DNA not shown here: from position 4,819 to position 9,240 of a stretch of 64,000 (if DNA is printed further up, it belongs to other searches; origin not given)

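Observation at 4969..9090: Solitary 1373-aa fused nuclease/gamma-N6-adenine methyltransferase (Type IIG-like) with a partial 3' duplicate nearby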

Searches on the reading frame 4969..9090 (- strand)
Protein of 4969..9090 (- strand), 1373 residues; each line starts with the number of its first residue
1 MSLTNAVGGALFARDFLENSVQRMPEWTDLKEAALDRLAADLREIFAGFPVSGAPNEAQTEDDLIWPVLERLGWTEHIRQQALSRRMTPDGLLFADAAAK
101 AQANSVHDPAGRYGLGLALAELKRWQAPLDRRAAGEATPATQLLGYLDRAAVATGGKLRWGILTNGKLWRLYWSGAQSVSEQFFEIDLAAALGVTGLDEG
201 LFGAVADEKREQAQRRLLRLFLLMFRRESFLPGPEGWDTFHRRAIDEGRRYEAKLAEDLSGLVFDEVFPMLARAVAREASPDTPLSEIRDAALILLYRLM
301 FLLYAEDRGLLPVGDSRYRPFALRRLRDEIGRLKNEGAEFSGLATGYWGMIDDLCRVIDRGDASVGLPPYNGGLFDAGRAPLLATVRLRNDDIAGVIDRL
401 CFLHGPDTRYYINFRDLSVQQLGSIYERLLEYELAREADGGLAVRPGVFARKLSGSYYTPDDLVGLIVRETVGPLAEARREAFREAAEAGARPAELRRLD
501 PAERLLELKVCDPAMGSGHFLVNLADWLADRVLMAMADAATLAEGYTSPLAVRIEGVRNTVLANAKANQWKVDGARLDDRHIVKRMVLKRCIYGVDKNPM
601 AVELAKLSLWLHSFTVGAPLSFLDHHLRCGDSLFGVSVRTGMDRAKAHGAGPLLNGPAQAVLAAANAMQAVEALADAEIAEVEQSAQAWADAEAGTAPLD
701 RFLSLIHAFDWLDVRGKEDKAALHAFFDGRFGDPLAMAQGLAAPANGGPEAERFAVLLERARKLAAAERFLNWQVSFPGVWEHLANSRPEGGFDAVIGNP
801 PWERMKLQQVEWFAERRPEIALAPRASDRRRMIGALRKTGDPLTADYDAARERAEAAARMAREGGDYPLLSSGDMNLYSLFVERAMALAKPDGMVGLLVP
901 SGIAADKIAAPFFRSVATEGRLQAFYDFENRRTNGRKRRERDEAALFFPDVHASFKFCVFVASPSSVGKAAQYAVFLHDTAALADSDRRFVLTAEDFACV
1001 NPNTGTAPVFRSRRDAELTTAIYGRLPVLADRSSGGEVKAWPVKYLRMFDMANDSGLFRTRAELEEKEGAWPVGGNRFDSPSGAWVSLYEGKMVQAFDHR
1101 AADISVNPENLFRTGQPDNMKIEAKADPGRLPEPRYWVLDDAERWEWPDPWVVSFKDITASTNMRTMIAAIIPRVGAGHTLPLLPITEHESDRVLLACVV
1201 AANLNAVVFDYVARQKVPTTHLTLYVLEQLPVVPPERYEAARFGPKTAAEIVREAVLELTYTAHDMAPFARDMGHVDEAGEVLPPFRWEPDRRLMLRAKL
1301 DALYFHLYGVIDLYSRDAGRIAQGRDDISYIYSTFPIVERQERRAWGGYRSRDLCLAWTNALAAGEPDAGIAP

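Call 4: search_protein_families(library=pfam, proteins=[window:4969-9090:-], max_evalue=0.1)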
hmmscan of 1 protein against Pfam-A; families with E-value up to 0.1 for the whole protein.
window:4969-9090:- (1373 aa): 3 families
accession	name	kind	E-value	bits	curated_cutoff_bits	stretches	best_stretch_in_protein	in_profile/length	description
PF07669.17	Eco57I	-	1.8e-20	74.1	25.3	2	591-808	2-90/171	Eco57I restriction-modification methylase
PF02384.22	N6_Mtase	-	0.00013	21.9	20.4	1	451-613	22-101/311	N-6 DNA Methylase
PF20473.4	MmeI_Mtase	-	0.00026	20.7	27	1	490-615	5-88/259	MmeI, DNA-methyltransferase domain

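Call 5: search_protein_families(library=padloc, proteins=[window:4969-9090:-], max_evalue=0.01)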
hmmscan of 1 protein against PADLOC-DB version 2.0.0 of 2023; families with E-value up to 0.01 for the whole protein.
window:4969-9090:- (1373 aa): 39 families (the best 25 are shown)
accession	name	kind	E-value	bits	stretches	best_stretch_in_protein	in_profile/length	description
PDLC02643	DrmMI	-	1e-83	280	2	440-803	542-879/1347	DrmMI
PDLC02638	DrmMI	-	9.5e-68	227.2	2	441-804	542-883/935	DrmMI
PDLC03613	REase_MTase_IIG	-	2.7e-62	208.8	3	502-1235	492-1152/1250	Type IIG restriction enzyme-methyltransferase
PDLC03620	REase_MTase_IIG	-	5.4e-58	194.5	3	450-900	554-968/1378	Type IIG restriction enzyme-methyltransferase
PDLC02645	DrmMI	-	8.1e-49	164.5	2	451-687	546-760/772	DrmMI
PDLC03622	REase_MTase_IIG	-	4.3e-48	161.5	3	450-641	458-649/1524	Type IIG restriction enzyme-methyltransferase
PDLC03618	REase_MTase_IIG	-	2.8e-42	142.2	2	451-637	546-714/1429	Type IIG restriction enzyme-methyltransferase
PDLC02644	DrmMI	-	1.5e-39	133.7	1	441-637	53-230/988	DrmMI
PDLC03614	REase_MTase_IIG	-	2.4e-30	103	3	286-433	305-459/1584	Type IIG restriction enzyme-methyltransferase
PDLC02639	DrmMI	-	1.4e-28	97.7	2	452-637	248-388/803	DrmMI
PDLC03629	REase_MTase_IIG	-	5.4e-27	92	2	415-642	341-542/1182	Type IIG restriction enzyme-methyltransferase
PDLC03611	REase_MTase_IIG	-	2.1e-24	83.1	2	497-637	542-655/1532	Type IIG restriction enzyme-methyltransferase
PDLC03609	REase_MTase_IIG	-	2.3e-21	73.3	2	294-528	230-457/1066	Type IIG restriction enzyme-methyltransferase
PDLC02646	DrmMI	-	7.9e-20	68.6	1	578-637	40-99/792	DrmMI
PDLC03604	REase_MTase_IIG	-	1.2e-17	61.3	1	388-612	297-471/1011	Type IIG restriction enzyme-methyltransferase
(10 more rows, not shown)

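Call 6: search_protein_families(library=ncbifam, proteins=[window:4969-9090:-], max_evalue=0.01)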
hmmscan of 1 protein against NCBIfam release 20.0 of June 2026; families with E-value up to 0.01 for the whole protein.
window:4969-9090:- (1373 aa): 5 families
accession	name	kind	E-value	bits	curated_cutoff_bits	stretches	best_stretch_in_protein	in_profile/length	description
NF033452.1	BREX_1_MTaseX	exception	5.2e-08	31.2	500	1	499-612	305-378/1210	BREX-1 system adenine-specific DNA-methyltransferase PglX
TIGR02987.1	met_A_Alw26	exception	1.3e-07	30.8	353.5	1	792-909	112-206/523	Alw26I/Eco31I/Esp3I family type II restriction adenine-specific DNA-methyltransferase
NF033455.1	BREX_6_MTaseX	exception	2.1e-06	25.6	900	1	504-613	326-400/1319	BREX-6 system adenine-specific DNA-methyltransferase PglX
NF047738.1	antiphage_MADS2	equivalog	0.00064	18.1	720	0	879-904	495-520/654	methylation-associated defense system DNA methyltransferase MAD2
NF033451.1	BREX_2_MTaseX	equivalog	0.00085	17.1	400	0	569-634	248-316/1185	BREX-2 system adenine-specific DNA-methyltransferase PglX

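Call 12: search_solved_structures(query=window:4969-9090:-, max_evalue=0.01, show_alignments=2)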
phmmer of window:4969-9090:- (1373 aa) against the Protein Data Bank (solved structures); distinct sequences matched with E-value up to 0.01: 0.

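Call 13: find_homologous_proteins(query=window:4969-9090:-, max_evalue=1e-10)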
Query window:4969-9090:- (1373 aa): 6822 proteins with E <= 1e-10 among 8000 candidates; the best 120 are listed.
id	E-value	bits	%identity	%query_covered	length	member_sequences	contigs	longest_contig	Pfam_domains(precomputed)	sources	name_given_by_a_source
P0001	0.0e+0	3122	100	100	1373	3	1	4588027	PF07669.18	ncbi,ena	-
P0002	0.0e+0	2622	86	100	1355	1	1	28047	PF07669.18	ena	-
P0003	0.0e+0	2568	84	100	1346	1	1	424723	PF07669.18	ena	-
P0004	0.0e+0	2541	82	100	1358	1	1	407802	PF07669.18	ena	-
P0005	0.0e+0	2527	83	100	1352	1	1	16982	PF07669.18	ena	-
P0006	0.0e+0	2526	83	100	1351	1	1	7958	PF07669.18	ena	-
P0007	0.0e+0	2498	82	100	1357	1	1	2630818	PF07669.18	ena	-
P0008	0.0e+0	2496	81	100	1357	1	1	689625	PF07669.18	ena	-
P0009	0.0e+0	2492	81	100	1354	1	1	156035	PF07669.18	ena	-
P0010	0.0e+0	2409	79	100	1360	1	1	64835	PF07669.18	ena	-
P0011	0.0e+0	2403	80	100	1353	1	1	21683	PF07669.18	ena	-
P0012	0.0e+0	2399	78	100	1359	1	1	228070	PF07669.18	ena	-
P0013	0.0e+0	2392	79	100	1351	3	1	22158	PF07669.18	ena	-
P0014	0.0e+0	2374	78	100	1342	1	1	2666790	PF07669.18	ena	-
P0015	0.0e+0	2367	78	100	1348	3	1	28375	PF07669.18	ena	-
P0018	0.0e+0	2017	75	87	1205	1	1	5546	PF07669.18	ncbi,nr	ncbi:MAG: restriction endonuclease, partial [Alphaproteobacteria bacterium]|nr:restriction endonucle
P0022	0.0e+0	1929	66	100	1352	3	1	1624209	PF07669.18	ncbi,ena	-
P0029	0.0e+0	1904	63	100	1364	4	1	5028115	PF07669.18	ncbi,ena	-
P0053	0.0e+0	1863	63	99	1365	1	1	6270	PF07669.18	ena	-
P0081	0.0e+0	1827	62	100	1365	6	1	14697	PF07669.18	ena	-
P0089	0.0e+0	1822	62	100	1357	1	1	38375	PF02384.23,PF07669.18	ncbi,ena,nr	ncbi:MAG: restriction endonuclease [Gammaproteobacteria bacterium]|nr:restriction endonuclease [Gamm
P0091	0.0e+0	1820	62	100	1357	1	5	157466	PF02384.23,PF07669.18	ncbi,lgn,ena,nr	ncbi:MAG: restriction endonuclease [Gammaproteobacteria bacterium]|nr:restriction endonuclease [Gamm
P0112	0.0e+0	1812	62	99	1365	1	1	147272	PF07669.18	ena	-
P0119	0.0e+0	1807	62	100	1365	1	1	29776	PF07669.18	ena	-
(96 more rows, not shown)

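Call 14: find_encoding_contigs(protein=P0001, flank=10000, max_places=3)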
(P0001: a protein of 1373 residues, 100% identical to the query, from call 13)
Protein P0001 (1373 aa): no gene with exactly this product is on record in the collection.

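Call 15: list_cluster_members(proteins=[P0001, P0022, P0029, P0089, P0018])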
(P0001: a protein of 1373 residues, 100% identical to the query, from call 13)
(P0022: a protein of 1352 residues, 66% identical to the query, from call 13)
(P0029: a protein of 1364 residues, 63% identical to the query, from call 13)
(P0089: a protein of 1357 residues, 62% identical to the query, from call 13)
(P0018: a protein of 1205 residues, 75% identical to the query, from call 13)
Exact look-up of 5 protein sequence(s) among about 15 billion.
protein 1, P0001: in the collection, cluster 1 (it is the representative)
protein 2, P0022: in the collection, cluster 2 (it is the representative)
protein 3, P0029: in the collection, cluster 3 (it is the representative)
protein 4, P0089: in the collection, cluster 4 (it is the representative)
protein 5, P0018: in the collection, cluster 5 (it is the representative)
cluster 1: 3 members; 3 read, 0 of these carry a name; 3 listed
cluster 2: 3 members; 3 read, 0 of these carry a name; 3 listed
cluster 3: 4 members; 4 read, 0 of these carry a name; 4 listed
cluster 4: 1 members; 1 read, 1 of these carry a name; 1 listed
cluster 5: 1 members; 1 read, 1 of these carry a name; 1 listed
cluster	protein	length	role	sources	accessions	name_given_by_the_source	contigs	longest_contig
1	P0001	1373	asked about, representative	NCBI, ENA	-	-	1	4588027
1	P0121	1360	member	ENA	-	-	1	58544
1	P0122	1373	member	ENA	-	-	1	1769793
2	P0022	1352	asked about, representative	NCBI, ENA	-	-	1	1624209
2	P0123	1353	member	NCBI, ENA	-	-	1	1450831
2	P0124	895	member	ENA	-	-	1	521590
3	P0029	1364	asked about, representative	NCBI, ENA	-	-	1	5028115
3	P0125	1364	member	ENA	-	-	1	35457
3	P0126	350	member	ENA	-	-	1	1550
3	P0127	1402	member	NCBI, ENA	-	-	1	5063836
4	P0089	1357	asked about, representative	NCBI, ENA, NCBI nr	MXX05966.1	MAG: restriction endonuclease [Gammaproteobacteria bacterium] | restriction endonuclease [Gammaproteobacteria bacterium]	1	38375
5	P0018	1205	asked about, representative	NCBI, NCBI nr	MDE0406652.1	MAG: restriction endonuclease, partial [Alphaproteobacteria bacterium] | restriction endonuclease [Alphaproteobacteria bacterium]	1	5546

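Call 16: find_encoding_contigs(protein=P0029, flank=8000, max_places=3)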
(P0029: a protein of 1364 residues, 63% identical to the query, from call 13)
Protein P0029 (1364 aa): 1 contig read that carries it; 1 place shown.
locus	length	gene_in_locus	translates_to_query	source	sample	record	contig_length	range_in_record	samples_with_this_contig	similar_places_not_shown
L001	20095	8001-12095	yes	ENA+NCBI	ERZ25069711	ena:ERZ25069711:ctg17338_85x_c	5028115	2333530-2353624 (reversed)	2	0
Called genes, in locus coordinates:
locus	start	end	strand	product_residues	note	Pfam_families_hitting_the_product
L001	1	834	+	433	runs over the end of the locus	PF01979:Amidohydro_1, PF07969:Amidohydro_3 (weak), PF12890:DHOase, PF07969:Amidohydro_3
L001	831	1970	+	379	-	PF00988:CPSase_sm_chain, PF00117:GATase, PF07722:Peptidase_C26 (faint)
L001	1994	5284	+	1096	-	PF25596:CPSase_L_D1, PF02222:ATP-grasp (weak), PF02786:CPSase_L_D2, PF02787:CPSase_L_D3, PF25596:CPSase_L_D1, PF02222:ATP-grasp, PF02786:CPSase_L_D2, PF02142:MGS, +4 more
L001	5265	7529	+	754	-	PF17191:RecG_wedge, PF22590:Cas3-like_C_2 (faint), PF00270:DEAD, PF04851:ResIII, PF07517:SecA_DEAD (weak), PF00271:Helicase_C, PF19833:RecG_dom3_C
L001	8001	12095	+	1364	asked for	PF07669:Eco57I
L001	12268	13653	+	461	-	PF13576:Pentapeptide_3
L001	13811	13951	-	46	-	-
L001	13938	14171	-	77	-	PF19891:DUF6364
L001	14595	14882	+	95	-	PF14384:BrnA_antitoxin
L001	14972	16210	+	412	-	PF00155:Aminotran_1_2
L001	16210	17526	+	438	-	PF03447:NAD_binding_3, PF00742:Homoserine_dh, PF01842:ACT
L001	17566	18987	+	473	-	PF00291:PALP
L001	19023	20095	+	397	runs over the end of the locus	PF01676:Metalloenzyme, PF10143:PhosphMutase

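Call 17: find_encoding_contigs(protein=P0091, flank=8000, max_places=3)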
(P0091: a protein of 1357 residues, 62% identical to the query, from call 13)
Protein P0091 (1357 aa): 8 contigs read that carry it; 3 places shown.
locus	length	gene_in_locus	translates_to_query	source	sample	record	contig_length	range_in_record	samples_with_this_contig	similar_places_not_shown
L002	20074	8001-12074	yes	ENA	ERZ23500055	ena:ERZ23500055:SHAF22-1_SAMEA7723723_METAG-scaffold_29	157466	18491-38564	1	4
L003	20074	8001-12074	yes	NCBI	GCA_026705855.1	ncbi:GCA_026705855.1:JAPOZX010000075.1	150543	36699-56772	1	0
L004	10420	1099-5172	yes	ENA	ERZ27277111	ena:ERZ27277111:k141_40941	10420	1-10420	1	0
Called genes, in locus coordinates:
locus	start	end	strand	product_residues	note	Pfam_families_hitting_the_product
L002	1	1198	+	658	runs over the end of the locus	PF01011:PQQ, PF13360:PQQ_2 (faint)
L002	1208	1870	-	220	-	PF00578:AhpC-TSA, PF08534:Redoxin, PF10417:1-cysPrx_C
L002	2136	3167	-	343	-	-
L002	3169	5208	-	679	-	PF24389:ORC-CDC6-like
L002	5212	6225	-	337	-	PF24390:PRTase-CE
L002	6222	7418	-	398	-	PF00145:DNA_methylase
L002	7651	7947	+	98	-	-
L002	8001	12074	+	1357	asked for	PF02384:N6_Mtase (faint), PF07669:Eco57I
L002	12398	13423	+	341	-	PF13173:AAA_14, PF13635:DUF4143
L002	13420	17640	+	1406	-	PF28130:DUF8371 (weak)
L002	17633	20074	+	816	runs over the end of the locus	PF22548:AEP-TOTE, PF00270:DEAD, PF04851:ResIII, PF00271:Helicase_C (weak)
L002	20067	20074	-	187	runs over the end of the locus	PF09335:VTT_dom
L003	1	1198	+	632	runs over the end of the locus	PF01011:PQQ, PF13360:PQQ_2 (faint)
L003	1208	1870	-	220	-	PF00578:AhpC-TSA, PF08534:Redoxin, PF10417:1-cysPrx_C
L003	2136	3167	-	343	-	-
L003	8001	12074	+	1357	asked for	PF02384:N6_Mtase (faint), PF07669:Eco57I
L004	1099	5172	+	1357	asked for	PF02384:N6_Mtase (faint), PF07669:Eco57I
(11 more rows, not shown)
